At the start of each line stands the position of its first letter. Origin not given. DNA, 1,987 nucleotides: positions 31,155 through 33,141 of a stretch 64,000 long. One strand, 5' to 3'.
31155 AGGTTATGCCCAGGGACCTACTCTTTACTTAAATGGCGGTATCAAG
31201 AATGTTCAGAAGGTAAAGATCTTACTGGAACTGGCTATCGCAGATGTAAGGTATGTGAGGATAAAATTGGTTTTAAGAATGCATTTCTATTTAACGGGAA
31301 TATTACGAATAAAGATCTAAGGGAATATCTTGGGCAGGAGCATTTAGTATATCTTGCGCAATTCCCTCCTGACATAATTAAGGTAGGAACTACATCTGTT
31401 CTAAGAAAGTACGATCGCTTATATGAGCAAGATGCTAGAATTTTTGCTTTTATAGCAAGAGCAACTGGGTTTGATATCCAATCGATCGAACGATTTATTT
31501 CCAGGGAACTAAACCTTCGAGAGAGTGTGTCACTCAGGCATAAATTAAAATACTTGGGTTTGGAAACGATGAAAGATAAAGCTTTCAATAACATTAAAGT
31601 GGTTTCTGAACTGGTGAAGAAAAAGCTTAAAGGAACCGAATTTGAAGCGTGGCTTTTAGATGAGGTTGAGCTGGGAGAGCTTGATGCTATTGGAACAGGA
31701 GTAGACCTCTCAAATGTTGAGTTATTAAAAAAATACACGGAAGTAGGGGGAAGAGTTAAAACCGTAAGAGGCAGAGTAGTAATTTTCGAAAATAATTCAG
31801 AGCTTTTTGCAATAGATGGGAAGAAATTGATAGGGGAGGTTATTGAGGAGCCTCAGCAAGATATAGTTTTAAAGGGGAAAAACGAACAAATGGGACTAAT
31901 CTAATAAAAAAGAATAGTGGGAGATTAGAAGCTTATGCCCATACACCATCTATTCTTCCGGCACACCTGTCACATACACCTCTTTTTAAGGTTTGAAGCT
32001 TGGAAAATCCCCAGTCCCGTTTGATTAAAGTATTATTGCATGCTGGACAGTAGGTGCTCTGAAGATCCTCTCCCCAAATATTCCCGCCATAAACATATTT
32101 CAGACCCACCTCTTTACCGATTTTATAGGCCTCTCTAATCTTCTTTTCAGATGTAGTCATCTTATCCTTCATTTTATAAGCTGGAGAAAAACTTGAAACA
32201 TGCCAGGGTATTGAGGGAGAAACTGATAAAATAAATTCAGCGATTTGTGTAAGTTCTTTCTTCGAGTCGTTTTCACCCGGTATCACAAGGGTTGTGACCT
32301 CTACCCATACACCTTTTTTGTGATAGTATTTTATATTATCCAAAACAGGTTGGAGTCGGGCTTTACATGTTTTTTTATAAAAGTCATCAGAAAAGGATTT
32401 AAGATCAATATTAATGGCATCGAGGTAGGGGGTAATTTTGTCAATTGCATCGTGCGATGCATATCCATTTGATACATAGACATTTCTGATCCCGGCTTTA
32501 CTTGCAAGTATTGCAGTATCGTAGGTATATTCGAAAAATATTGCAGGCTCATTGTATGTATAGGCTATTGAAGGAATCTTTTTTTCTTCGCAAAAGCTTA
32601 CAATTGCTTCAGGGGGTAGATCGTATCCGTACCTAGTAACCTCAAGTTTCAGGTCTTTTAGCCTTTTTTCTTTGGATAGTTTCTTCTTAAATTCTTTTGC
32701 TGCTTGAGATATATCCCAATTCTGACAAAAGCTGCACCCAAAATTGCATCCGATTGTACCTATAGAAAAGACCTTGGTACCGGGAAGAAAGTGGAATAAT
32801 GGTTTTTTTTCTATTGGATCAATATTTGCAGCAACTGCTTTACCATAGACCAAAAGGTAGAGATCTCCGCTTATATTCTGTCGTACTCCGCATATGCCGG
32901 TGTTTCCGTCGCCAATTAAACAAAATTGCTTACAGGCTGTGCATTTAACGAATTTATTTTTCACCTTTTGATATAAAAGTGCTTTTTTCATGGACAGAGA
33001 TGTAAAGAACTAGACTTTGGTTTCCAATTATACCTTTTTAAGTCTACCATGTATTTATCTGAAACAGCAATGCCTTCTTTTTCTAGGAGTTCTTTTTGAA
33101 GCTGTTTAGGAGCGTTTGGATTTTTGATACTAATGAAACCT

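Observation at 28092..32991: Split AmmeMemoRadiSam system with three inserted genes and an in-operon alkyltransferase-like protein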

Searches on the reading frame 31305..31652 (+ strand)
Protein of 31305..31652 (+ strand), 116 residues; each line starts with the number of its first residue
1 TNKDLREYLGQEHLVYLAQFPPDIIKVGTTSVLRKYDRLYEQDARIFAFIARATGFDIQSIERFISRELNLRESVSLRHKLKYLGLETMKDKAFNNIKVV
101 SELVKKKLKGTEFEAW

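Call 73: predict_structure(alignment_id=A2)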
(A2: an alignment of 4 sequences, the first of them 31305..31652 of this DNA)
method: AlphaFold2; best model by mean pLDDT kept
length: 116 residues; sequences in the alignment: 4
mean_pLDDT: 84.0   pTM: 0.78
mean pLDDT of the five models: 84.0, 81.5, 69.4, 47.5, 42.0
residues with pLDDT >= 90: 39; 70-90: 65; 50-70: 12; < 50: 0
segments of 3 or more residues with pLDDT < 50: none
pLDDT, mean of each block of 10 residues (from residue 1): 63 89 88 75 84 78 91 87 83 93 93 86
secondary structure, 60 per line:
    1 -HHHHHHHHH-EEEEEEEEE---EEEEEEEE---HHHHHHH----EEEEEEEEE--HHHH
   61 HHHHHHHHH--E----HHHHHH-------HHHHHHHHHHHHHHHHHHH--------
elements in order: H2-10 E12-20 E24-31 H35-41 E46-54 H57-69 H77-82 H90-108

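Call 75: fold_search(model_id=the predicted structure, library=pdb)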
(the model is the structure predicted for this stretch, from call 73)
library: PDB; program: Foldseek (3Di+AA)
matches with E <= 10: 246; with E <= 0.001: 0
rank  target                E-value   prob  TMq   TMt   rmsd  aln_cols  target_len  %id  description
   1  1zg2_MODEL_1_A        1.4e-01  0.33  0.33  0.39  10.9        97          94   12  Solution NMR structure of the UPF0213 protein BH0048 from Bacillus halodurans. Northeast Structural Genomics t (released 2005-06-21)
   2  4ye2_A                6.2e-01  0.08  0.21  0.18   8.8        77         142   13  The 1.35 structure of a viral RNase L antagonist reveals basis for the 2'-5'-oligoadenylate binding and enzyme activit (released 2015-04-29)
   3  1s4d_J                8.6e-01  0.13  0.29  0.16   6.5        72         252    8  Crystal Structure Analysis of the S-adenosyl-L-methionine dependent uroporphyrinogen-III C-methyltransferase SUMT (released 2004-11-30)
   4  5lzu_ii               9.2e-01  0.07  0.24  0.09  13.7        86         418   10  Structure of the mammalian ribosomal termination complex with accommodated eRF1 (released 2016-11-30)
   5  9pgh_D                9.8e-01  0.06  0.23  0.04  14.5       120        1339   18  The cryo-EM structure of C. crescentus RNAP-Sigma73-CCNA_03891/CCNA_01149 promoter complex (released 2026-02-25)
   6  3iwz_D                9.8e-01  0.03  0.17  0.12  14.4       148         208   10  The c-di-GMP Responsive Global Regulator CLP Links Cell-Cell Signaling to Virulence Gene Expression in Xanthomonas cam (released 2009-12-15)
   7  4ye2_B                1.0e+00  0.06  0.21  0.18   9.1        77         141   13  The 1.35 structure of a viral RNase L antagonist reveals basis for the 2'-5'-oligoadenylate binding and enzyme activit (released 2015-04-29)
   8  3zoq_B                1.1e+00  0.11  0.24  0.45   4.6        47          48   13  Structure of BsUDG-p56 complex (released 2013-05-22)
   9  5af2_A                1.2e+00  0.06  0.21  0.18   9.4        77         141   12  Crystal structure of the C-terminal 2',5'-phosphodiesterase domain of group A rotavirus protein VP3 (released 2015-03-18)
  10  1s4d_E                1.4e+00  0.10  0.29  0.15   7.1        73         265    8  Crystal Structure Analysis of the S-adenosyl-L-methionine dependent uroporphyrinogen-III C-methyltransferase SUMT (released 2004-11-30)
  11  3jag_ii               1.4e+00  0.06  0.25  0.09  13.5        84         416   10  Structure of a mammalian ribosomal termination complex with ABCE1, eRF1(AAQ), and the UAA stop codon (released 2015-08-12)
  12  3w20_B                1.5e+00  0.08  0.30  0.15  13.3       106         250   11  Crystal Structure of a Novel N-Substituted L-Amino Acid Dioxygenase from Burkholderia ambifaria AMMD (released 2013-07-17)
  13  9v7h_M                1.5e+00  0.05  0.26  0.13  23.2       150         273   11  Phycobilisome rod R2 from Gloeobacter violaceus PCC 7421 (released 2025-09-24)
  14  4af1                  1.5e+00  0.05  0.21  0.08   7.9        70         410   13  Archeal Release Factor aRF1 (released 2013-03-20)
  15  5lzv_ii               1.6e+00  0.06  0.25  0.09  13.3        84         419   10  Structure of the mammalian ribosomal termination complex with accommodated eRF1(AAQ) and ABCE1. (released 2016-11-30)
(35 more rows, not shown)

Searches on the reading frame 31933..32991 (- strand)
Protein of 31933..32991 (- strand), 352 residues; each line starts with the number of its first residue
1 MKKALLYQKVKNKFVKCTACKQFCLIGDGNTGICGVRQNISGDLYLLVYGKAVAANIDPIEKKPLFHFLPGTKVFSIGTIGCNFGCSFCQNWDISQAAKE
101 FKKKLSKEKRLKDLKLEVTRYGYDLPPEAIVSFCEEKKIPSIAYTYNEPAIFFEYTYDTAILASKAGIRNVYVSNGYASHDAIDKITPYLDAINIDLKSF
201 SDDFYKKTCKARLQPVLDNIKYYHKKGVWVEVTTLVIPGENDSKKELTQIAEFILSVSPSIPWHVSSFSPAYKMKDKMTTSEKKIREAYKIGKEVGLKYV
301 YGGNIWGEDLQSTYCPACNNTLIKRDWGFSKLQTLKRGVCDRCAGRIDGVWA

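Call 3: search_protein_families(library=pfam, proteins=[window:31933-32991:-], max_evalue=0.01)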
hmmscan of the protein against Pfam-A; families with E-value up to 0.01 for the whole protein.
window:31933-32991:- (352 aa): 1 family
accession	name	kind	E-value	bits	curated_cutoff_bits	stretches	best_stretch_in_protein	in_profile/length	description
PF04055.27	Radical_SAM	-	1.7e-24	87.3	29.5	1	79-246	4-161/166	Radical SAM superfamily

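Call 4: search_protein_families(library=ncbifam, proteins=[window:31933-32991:-], max_evalue=0.01)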
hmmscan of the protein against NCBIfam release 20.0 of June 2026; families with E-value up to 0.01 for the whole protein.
window:31933-32991:- (352 aa): 18 families
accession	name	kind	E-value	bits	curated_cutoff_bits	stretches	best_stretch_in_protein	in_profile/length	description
TIGR04337.1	AmmeMemoSam_rS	hypoth_equivalog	2.2e-103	345.8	220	1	7-351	4-333/349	AmmeMemoRadiSam system radical SAM enzyme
TIGR04041.1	activase_YjjW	hypoth_equivalog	7.7e-17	61.6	250.2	1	166-286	136-259/276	YjjW family glycine radical enzyme activase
TIGR02493.1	PFLA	equivalog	1.8e-13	50.4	231.75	1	77-257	20-186/235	pyruvate formate-lyase-activating protein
TIGR02494.1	PFLE_PFLC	subfamily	1.6e-11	44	174.35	1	148-257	133-242/293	glycyl-radical enzyme activating protein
NF048010.1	SfplDhtActHpsHDes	equivalog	1.1e-10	40.8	430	1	149-284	142-279/298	(2S)-3-sulfopropanediol dehydratase activating enzyme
TIGR04003.1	rSAM_BssD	equivalog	1.2e-08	34.5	496.45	1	149-255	138-245/314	[benzylsuccinate synthase]-activating enzyme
NF043069.1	T4HPD_activ_SAM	equivalog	1.3e-08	34.6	425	1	148-269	133-259/299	trans-4-hydroxy-L-proline dehydratase activase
TIGR04395.1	cutC_activ_rSAM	equivalog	1.7e-08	34.1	360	1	163-256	154-247/309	choline TMA-lyase-activating enzyme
NF008356.0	PRK11145.1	equivalog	9.3e-08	31.6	375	1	81-256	29-190/246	pyruvate formate lyase 1-activating protein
NF048008.1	SfplDhtActHpfHKleb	equivalog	1.2e-07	31.4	500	1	154-256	142-244/308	(2S)-3-sulfopropanediol dehydratase activating enzyme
TIGR02495.1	NrdG2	equivalog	1.5e-07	30.9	131.15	1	70-100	14-44/193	anaerobic ribonucleoside-triphosphate reductase activating protein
NF033719.1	ind_deCO2_activ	equivalog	2.7e-07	30.2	425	1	170-298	160-299/302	indoleacetate decarboxylase activase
NF038283.1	viperin_w_prok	equivalog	4e-06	26.2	180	1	81-208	11-125/281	viperin family antiviral radical SAM protein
TIGR02666.1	moaA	equivalog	1.7e-05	24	284.05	1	82-256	20-182/336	GTP 3',8-cyclase MoaA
NF033717.2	HPDL_rSAM_activ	equivalog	6.7e-05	22.3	420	1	143-255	135-249/311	4-hydroxyphenylacetate decarboxylase activase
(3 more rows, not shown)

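Call 9: find_encoding_contigs(protein=window:31933-32991:-, flank=10000, max_places=10)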
Protein window:31933-32991:- (352 aa): no gene with exactly this product is on record in the collection.

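Call 10: find_related_loci(query=window:31933-32991:-, collection=genome_contigs, flank=10000)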
Query window:31933-32991:- (352 aa) in genome_contigs; peptide patterns used: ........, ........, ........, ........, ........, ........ (x = any residue, [..] = any of these).
289 stretches matched a pattern; 234 encode a relative of the query (tblastn E <= 1e-3); the best 80 are kept; 80 distinct loci.
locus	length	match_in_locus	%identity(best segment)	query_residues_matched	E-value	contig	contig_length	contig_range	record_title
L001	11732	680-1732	64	1-351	3e-164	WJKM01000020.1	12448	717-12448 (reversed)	MAG: Candidatus Dojkabacteria bacterium isolate Bin_125 k141_4059179, whole genome shotgun sequence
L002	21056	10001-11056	60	1-351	4e-149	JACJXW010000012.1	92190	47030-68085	MAG: Lewinellaceae bacterium isolate HK-STAS-BACT-22 HK-STAS-BACT-22_12, whole genome shotgun sequence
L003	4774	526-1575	61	1-352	3e-150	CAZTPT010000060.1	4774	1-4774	MAG TPA_asm: uncultured Methanosarcinales archaeon isolate SRP216583_co2_73 genome assembly, contig: NODE_16257_length_4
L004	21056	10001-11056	60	1-351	4e-147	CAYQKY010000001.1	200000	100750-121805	MAG TPA_asm: uncultured Phaeodactylibacter sp. isolate SRP329715_co2_310 genome assembly, contig: NODE_107_length_200000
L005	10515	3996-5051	59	1-351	4e-147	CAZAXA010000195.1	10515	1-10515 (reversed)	MAG TPA_asm: uncultured Phaeodactylibacter sp. isolate SRP329715_co2_390 genome assembly, contig: NODE_11417_length_1051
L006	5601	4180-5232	58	1-351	2e-147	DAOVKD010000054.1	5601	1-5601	MAG TPA_asm: Candidatus Woesearchaeota archaeon isolate CSMAG_1410 CSMAG_1410_k141_3130005_length_5601_cov_22.6621, whol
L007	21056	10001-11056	59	1-351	4e-146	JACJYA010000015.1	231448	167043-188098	MAG: Lewinellaceae bacterium isolate HK-STAS-BACT-26 HK-STAS-BACT-26_15, whole genome shotgun sequence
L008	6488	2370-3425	60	1-351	2e-145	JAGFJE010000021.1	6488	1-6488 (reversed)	MAG: Phaeodactylibacter sp. isolate mag.15 k127_2412494, whole genome shotgun sequence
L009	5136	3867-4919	58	1-351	6e-145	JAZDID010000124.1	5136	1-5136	MAG: Nanoarchaeota archaeon isolate MEGAHIT-group-0.384 k141_16862823, whole genome shotgun sequence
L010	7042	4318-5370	60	1-351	1e-142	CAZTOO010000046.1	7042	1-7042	MAG TPA_asm: uncultured Methanosarcinales archaeon isolate binchicken_co150_768 genome assembly, contig: NODE_29122_leng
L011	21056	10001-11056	59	1-351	1e-142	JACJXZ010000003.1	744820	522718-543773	MAG: Lewinellaceae bacterium isolate HK-STAS-BACT-25 HK-STAS-BACT-25_3, whole genome shotgun sequence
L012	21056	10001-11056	58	1-351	2e-141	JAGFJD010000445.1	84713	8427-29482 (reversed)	MAG: Phaeodactylibacter sp. isolate mag.14 k127_354737, whole genome shotgun sequence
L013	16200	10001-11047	58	1-351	3e-141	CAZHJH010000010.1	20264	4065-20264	MAG TPA_asm: uncultured Methanosarcinales archaeon isolate SRP050083_co7_604 genome assembly, contig: NODE_2047_length_2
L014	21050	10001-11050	58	1-351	9e-140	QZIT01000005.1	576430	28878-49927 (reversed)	MAG: Candidatus Woesearchaeota archaeon isolate SURF_58 Ga0104751_1000001, whole genome shotgun sequence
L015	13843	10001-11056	58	1-351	2e-139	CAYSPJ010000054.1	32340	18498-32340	MAG TPA_asm: uncultured Phaeodactylibacter sp. isolate SRP319275_co1_337 genome assembly, contig: NODE_1158_length_32340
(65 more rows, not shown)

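Call 14: find_related_loci(query=window:31933-32991:-, collection=metagenome_contigs, flank=10000)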
Query window:31933-32991:- (352 aa) in metagenome_contigs; peptide patterns used: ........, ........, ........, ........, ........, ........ (x = any residue, [..] = any of these).
454 stretches matched a pattern; 270 encode a relative of the query (tblastn E <= 1e-3); the best 80 are kept; 80 distinct loci.
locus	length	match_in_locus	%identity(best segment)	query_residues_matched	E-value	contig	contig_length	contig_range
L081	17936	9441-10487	58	1-351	3e-141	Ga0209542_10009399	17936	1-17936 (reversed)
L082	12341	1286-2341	57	1-351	7e-140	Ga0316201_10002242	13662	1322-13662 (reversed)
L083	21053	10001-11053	60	1-351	9e-138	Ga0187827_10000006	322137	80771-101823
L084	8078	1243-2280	54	6-352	2e-134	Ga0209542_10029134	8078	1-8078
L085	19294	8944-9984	56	6-351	1e-133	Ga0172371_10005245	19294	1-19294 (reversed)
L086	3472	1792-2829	54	6-352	1e-137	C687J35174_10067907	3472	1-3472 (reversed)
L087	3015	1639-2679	56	1-351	3e-137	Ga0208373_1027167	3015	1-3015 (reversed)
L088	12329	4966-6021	57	1-351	1e-130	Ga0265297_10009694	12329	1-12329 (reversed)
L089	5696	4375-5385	58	1-351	4e-129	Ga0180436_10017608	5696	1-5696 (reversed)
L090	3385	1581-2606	54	1-351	2e-130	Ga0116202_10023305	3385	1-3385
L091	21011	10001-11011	54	6-351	4e-126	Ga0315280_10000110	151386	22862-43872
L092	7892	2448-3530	53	13-351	4e-126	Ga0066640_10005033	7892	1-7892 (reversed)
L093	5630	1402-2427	56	1-351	3e-126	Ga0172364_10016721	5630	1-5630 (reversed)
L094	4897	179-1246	54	1-351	4e-126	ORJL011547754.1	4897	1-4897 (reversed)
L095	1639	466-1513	62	1-351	6e-135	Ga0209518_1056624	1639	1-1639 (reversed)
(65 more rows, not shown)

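Call 49: search_protein_families(library=pfam, proteins=[L001:2638-2961:+], max_evalue=1)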
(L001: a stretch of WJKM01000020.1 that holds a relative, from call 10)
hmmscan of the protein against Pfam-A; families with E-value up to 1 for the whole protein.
L001:2638-2961:+ (107 aa): 2 families
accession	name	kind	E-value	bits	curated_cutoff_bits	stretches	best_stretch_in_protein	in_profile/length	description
PF03091.20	CutA1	-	6.5e-26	90.5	22.4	1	8-103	2-98/99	CutA1 divalent ion tolerance protein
PF05729.18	NACHT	-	0.064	13.5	26.7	1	8-72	37-99/167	NACHT domain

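Call 70: search_solved_structures(query=window:31933-32991:-, max_evalue=0.001, show_alignments=1)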
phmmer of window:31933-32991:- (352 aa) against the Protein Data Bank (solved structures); distinct sequences matched with E-value up to 0.001: 2.
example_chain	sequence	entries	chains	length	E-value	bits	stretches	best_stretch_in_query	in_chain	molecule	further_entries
8fo0_A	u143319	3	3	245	9.9e-06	28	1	142-255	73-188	Pyruvate formate-lyase 1-activating enzyme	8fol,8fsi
3c8f_A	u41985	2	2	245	1.9e-05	27.1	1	147-255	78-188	Pyruvate formate-lyase 1-activating enzyme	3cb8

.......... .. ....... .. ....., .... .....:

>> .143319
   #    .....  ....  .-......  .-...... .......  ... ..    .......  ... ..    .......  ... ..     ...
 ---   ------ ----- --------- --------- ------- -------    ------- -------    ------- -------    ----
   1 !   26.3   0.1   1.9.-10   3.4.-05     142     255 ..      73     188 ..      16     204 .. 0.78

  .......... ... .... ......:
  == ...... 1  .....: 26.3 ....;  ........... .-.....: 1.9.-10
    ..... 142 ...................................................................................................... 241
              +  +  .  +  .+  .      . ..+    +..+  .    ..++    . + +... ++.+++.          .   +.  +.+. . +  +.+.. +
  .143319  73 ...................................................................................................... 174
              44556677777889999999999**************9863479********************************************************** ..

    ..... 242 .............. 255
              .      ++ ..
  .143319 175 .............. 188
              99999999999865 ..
